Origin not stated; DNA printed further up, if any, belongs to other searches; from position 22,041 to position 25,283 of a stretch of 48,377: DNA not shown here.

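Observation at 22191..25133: In-frame fusion of 2-isopropylmalate synthase (LeuA) and isopropylmalate dehydratase large subunit (LeuC) in a single 980-aa ORF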

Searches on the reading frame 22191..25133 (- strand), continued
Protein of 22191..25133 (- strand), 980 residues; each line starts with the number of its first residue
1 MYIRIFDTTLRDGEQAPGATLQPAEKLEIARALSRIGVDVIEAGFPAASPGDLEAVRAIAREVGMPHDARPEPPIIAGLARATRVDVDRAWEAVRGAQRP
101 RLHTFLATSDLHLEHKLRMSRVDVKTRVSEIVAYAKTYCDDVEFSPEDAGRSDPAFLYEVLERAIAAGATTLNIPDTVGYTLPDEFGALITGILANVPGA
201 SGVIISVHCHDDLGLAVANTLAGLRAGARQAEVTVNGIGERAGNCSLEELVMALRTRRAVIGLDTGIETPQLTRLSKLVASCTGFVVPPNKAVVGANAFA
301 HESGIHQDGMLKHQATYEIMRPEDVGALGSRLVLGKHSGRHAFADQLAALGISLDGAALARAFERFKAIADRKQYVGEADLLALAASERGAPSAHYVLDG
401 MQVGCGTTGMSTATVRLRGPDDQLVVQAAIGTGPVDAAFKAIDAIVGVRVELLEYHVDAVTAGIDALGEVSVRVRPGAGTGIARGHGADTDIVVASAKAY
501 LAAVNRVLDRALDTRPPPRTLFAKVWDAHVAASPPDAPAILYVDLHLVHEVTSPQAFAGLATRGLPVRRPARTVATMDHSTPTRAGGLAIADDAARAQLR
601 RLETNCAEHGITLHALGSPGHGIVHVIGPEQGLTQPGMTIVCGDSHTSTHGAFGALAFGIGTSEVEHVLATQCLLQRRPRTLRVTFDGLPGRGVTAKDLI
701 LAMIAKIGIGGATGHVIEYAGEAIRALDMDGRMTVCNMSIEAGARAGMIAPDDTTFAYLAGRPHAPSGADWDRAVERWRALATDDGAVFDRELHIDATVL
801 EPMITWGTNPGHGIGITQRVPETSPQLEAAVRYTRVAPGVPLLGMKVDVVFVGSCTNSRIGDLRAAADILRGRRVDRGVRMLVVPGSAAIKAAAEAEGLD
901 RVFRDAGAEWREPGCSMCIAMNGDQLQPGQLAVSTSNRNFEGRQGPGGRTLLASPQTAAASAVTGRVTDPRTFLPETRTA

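Call 10: find_encoding_contigs(protein=P0001, flank=8000, max_places=3)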
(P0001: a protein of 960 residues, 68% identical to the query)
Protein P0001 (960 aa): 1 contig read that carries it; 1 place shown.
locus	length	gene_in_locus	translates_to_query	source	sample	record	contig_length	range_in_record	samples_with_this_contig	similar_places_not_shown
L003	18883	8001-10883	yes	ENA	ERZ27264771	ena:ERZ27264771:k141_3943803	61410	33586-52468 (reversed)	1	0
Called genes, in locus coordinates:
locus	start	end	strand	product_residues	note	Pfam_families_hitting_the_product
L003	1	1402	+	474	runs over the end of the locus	PF17957:Big_7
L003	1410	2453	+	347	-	PF00691:OmpA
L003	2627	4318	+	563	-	PF00920:ILVD_EDD_N, PF24877:ILV_EDD_C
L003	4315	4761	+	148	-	-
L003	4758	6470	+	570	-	PF02776:TPP_enzyme_N, PF00205:TPP_enzyme_M, PF02775:TPP_enzyme_C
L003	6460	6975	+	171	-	PF01842:ACT, PF22629:ACT_AHAS_ss, PF13710:ACT_5, PF10369:ALS_ss_C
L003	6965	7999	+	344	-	PF02826:2-Hacid_dh_C, PF07991:KARI_N, PF01450:KARI_C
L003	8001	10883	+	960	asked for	PF00682:HMGL-like, PF22617:HCS_D2, PF08502:LeuA_dimer, PF00330:Aconitase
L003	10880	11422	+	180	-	PF00694:Aconitase_C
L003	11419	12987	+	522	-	PF00682:HMGL-like, PF22617:HCS_D2, PF08502:LeuA_dimer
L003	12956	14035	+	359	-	PF00180:Iso_dh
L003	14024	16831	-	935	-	PF13490:zf-HC2 (weak), PF00069:Pkinase, PF07714:PK_Tyr_Ser-Thr, PF13424:TPR_12 (weak), PF13424:TPR_12, PF13374:TPR_10, PF24885:TPR_NPHP3, PF13424:TPR_12, +4 more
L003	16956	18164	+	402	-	PF17963:Big_9 (weak), PF00932:LTD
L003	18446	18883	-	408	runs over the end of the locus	PF00069:Pkinase, PF07714:PK_Tyr_Ser-Thr (weak)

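Call 15: find_related_loci(query=window:22191-25133:-, collection=genome_contigs, flank=6000)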
Query window:22191-25133:- (980 aa) in genome_contigs; peptide patterns used: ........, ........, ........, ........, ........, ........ (x = any residue, [..] = any of these).
600 stretches matched a pattern (row limit reached: there are more); 599 encode a relative of the query (tblastn E <= 1e-3); the best 80 are kept; 80 distinct loci.
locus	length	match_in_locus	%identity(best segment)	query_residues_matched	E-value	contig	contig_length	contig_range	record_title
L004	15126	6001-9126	62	2-974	0e+0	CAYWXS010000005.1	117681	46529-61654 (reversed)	MAG TPA_asm: uncultured Anaerolinea sp. isolate SRP284006_co1_157 genome assembly, contig: NODE_157_length_117681_cov_9.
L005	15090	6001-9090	64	2-974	0e+0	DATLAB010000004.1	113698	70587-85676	MAG TPA_asm: Patescibacteria group bacterium isolate SMAG_U14260 k141_17880, whole genome shotgun sequence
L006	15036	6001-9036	65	2-974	0e+0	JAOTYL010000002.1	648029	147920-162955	MAG: Myxococcales bacterium isolate 21_Jan_SF_Bin46 21_Jan_SF_Bin46_scaffold_2_c1, whole genome shotgun sequence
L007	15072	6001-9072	61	3-974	0e+0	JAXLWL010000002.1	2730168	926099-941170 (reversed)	MAG: Anaerolineae bacterium isolate STL-CHL22 C3.160.fa-2, whole genome shotgun sequence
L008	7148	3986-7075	57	5-976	0e+0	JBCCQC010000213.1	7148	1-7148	MAG: Chloroflexota bacterium isolate P01_D01_bin.143 k141_1049295_length_7148_cov_13.0000, whole genome shotgun sequence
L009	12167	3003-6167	57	3-974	0e+0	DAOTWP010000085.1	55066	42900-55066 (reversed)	MAG TPA_asm: Anaerolineae bacterium isolate H14_151 k109_175401, whole genome shotgun sequence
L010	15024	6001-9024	55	5-973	0e+0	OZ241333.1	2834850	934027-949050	MAG: Dehalococcoidia bacterium isolate d207695e-97df-45e8-9d78-a3ca6e64d348 genome assembly, chromosome: 1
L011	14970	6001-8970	53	3-973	0e+0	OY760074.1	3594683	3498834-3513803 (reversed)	MAG: Acidobacteriota bacterium isolate e8b00ceb-3b51-4674-b3e1-58c3ce2e7457 genome assembly, chromosome: 1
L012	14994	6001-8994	50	3-974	0e+0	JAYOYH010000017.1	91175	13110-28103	MAG: Gemmatimonadota bacterium isolate 139562_S163_rosella_bins.tsv.035 NODE_175_length_91175_cov_10.005399, whole genom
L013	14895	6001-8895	49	3-974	0e+0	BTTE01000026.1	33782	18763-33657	MAG: Bacterium Idc_ex_meta_mg6 DNA, NODE_55_33782_cov_9.726822, whole genome shotgun sequence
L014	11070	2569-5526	58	3-974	0e+0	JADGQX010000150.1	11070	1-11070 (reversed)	MAG: Gemmatimonadetes bacterium isolate Chersky.3_43 contig-100_3039, whole genome shotgun sequence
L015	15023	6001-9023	45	3-974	0e+0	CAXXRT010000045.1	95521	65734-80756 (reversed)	MAG: Marinifilaceae bacterium isolate 33d5628b-5a91-4dd6-8f06-1354c736e2d9 genome assembly, contig: contig_45, whole gen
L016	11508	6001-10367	66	1-968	0e+0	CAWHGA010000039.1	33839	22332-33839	MAG: uncultured delta proteobacterium isolate MFD00709.bin.3.2 genome assembly, contig: contig_72784, whole genome shotg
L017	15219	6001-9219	65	2-974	0e+0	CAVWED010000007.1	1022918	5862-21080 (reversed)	MAG: uncultured Chloroflexia bacterium isolate MFD01223.bin.1.30 genome assembly, contig: contig_8062, whole genome shot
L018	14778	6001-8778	43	3-970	0e+0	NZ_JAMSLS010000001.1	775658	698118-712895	Thermomicrobium sp. CFH 73360 Scaffold1, whole genome shotgun sequence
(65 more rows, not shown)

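Call 26: search_protein_representatives(protein=window:22191-25133:-)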
Query: 980 residues. Proteins with E-value up to 0.001 (for the whole library): 40015; up to 1e-10: 22199; up to 1e-30: 5885. The best 150 are listed.
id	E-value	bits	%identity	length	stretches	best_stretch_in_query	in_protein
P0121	3.7e-296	1001.8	61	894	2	516-977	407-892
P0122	7.3e-193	659.9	65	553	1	2-510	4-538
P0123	1.2e-169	583.1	61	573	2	3-380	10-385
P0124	2.8e-165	568.6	57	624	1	2-508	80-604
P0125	1.1e-162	560.0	60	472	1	519-973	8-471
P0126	1.3e-160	553.2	55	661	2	516-780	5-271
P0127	6.2e-158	544.4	56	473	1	519-969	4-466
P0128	4.3e-157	541.6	57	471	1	519-973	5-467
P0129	3.0e-156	538.8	56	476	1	519-974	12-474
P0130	1.2e-153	530.1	54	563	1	4-510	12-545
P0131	3.9e-153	528.5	55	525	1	3-512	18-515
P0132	6.5e-153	527.7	55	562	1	3-509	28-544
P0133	3.4e-152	525.4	56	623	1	2-510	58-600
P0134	8.6e-151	520.7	53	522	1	2-508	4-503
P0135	1.1e-150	520.3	52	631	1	3-510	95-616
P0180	2.3e-127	443.1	63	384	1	320-689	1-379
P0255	7.5e-111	388.5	62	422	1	473-787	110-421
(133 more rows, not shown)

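Call 27: list_cluster_members(proteins=[window:22191-25133:-, P0001, P0002, P0003, P0005, P0023, P0014, P0121, P0180, P0255])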
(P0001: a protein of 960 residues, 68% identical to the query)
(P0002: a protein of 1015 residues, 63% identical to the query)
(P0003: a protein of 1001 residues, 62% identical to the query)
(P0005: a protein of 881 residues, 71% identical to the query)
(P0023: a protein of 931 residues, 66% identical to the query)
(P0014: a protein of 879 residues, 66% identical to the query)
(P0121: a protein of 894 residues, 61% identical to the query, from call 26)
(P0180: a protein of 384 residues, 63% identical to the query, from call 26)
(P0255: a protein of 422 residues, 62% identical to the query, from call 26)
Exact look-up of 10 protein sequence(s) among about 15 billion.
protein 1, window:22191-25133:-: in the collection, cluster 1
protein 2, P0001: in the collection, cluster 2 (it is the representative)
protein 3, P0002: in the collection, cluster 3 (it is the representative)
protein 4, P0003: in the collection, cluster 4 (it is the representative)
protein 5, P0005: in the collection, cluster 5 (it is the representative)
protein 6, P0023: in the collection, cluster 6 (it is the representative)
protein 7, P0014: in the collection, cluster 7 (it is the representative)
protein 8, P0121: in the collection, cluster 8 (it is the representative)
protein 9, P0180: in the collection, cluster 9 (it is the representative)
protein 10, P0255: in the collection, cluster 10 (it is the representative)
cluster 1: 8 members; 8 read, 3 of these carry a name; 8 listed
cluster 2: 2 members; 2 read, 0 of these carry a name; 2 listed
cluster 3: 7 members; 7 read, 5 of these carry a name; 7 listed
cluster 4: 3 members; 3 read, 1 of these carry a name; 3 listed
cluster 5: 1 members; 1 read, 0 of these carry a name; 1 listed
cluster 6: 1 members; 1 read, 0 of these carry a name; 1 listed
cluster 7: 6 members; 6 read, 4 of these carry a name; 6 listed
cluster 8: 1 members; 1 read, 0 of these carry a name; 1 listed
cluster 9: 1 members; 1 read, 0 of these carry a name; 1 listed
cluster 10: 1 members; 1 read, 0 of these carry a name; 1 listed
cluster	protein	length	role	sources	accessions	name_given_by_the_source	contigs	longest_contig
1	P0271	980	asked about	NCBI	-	-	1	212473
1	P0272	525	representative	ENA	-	-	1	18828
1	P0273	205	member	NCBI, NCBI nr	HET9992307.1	MAG TPA: alpha-isopropylmalate synthase regulatory domain-containing protein, partial ... | alpha-isopropylmalate synthase regulatory domain-containing protein [Kofleriaceae ...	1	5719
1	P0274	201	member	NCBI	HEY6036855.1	MAG TPA: alpha-isopropylmalate synthase regulatory domain-containing protein, partial ...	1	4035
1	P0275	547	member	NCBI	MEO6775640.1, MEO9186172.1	MAG: 2-isopropylmalate synthase [Kofleriaceae bacterium]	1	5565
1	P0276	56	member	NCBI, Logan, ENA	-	-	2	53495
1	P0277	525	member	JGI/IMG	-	-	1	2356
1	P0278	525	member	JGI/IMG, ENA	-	-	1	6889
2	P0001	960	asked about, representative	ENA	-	-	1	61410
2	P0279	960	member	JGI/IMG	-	-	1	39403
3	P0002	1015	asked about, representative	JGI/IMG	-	3-isopropylmalate/(R)-2-methylmalate dehydratase large subunit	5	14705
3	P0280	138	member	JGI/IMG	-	3-isopropylmalate/(R)-2-methylmalate dehydratase large subunit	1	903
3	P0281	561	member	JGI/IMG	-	3-isopropylmalate/(R)-2-methylmalate dehydratase large subunit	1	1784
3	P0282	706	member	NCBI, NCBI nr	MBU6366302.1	MAG: 3-isopropylmalate dehydratase large subunit, partial [Gemmatimonadetes bacterium] | 3-isopropylmalate dehydratase large subunit [Gemmatimonadota bacterium]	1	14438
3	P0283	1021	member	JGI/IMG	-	3-isopropylmalate/(R)-2-methylmalate dehydratase large subunit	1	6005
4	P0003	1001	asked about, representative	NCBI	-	-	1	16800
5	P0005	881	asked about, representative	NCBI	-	-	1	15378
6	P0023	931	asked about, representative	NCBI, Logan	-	-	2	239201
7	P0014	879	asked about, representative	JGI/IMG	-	-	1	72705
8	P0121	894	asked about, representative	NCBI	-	-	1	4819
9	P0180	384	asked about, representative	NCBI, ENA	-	-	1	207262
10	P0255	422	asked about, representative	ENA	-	-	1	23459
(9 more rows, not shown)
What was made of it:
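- The relatives are MAG or metagenome contigs, and the window's contig is probably one too (call 27).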

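Call 29: find_encoding_contigs(protein=P0275, flank=6000, max_places=3)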
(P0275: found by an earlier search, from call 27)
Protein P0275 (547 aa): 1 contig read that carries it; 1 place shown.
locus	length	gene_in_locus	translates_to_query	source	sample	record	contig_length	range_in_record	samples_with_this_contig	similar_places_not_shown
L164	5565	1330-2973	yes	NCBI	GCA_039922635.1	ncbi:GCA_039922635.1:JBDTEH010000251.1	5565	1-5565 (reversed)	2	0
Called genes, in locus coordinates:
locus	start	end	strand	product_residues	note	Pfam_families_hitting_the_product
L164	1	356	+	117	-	PF10369:ALS_ss_C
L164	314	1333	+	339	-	PF02826:2-Hacid_dh_C (weak), PF07991:KARI_N, PF01450:KARI_C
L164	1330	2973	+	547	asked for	PF00682:HMGL-like, PF22617:HCS_D2, PF08502:LeuA_dimer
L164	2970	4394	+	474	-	PF00330:Aconitase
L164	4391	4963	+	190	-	PF00694:Aconitase_C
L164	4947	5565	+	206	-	PF00682:HMGL-like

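Call 30: find_encoding_contigs(protein=P0272, flank=8000, max_places=3)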
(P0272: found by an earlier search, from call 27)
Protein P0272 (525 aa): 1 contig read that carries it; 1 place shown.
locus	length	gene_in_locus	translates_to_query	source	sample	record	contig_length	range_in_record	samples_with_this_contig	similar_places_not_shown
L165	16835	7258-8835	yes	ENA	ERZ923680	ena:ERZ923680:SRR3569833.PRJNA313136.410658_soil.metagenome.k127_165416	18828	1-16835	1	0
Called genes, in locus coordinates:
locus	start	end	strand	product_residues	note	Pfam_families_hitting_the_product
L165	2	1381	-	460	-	?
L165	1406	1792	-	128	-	PF03795:YCII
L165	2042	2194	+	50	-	-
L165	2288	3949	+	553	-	PF00920:ILVD_EDD_N, PF24877:ILV_EDD_C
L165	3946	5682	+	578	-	PF02776:TPP_enzyme_N, PF00205:TPP_enzyme_M, PF02775:TPP_enzyme_C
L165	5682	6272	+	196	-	PF01842:ACT, PF22629:ACT_AHAS_ss, PF13710:ACT_5, PF10369:ALS_ss_C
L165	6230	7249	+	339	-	PF02826:2-Hacid_dh_C (weak), PF07991:KARI_N, PF01450:KARI_C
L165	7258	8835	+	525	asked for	PF00682:HMGL-like, PF22617:HCS_D2, PF08502:LeuA_dimer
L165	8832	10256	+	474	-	PF00330:Aconitase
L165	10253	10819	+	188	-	PF00694:Aconitase_C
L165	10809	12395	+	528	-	PF00682:HMGL-like, PF22617:HCS_D2, PF08502:LeuA_dimer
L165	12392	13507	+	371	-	PF00180:Iso_dh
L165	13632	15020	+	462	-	-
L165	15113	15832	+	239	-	PF07993:NAD_binding_4 (faint), PF13460:NAD_binding_10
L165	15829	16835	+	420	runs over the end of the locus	PF04055:Radical_SAM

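Call 31: find_encoding_contigs(protein=window:22191-25133:-, flank=3000, max_places=5)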
Protein window:22191-25133:- (980 aa): no gene with exactly this product is on record in the collection.
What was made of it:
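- Tried and rejected: Nothing on record (call 31), so the source sample and reads stay unknown.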

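Call 38: find_encoding_contigs(protein=P0014, flank=8000, max_places=2)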
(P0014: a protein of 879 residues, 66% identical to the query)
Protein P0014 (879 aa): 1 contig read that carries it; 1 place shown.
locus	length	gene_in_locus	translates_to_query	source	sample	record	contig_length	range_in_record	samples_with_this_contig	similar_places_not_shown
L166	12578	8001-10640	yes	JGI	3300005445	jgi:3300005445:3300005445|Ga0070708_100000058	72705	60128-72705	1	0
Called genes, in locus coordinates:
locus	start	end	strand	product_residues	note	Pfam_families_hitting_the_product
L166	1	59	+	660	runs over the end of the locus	PF01182:Glucosamine_iso, PF02585:PIG-L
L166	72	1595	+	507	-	PF00474:SSF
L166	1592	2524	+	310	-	PF01869:BcrAD_BadFG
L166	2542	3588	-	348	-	PF03446:NAD_binding_2 (faint), PF03807:F420_oxidored (weak), PF07991:KARI_N, PF01450:KARI_C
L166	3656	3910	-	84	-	PF22629:ACT_AHAS_ss (weak)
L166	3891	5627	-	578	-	PF02776:TPP_enzyme_N, PF00205:TPP_enzyme_M, PF02775:TPP_enzyme_C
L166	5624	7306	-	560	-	PF00920:ILVD_EDD_N, PF24877:ILV_EDD_C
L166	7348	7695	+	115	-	PF15948:DUF4756 (weak)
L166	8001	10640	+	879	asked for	PF00682:HMGL-like, PF22617:HCS_D2, PF00330:Aconitase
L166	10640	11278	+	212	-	PF00694:Aconitase_C, PF27512:LeuD (faint)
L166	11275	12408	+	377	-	PF00180:Iso_dh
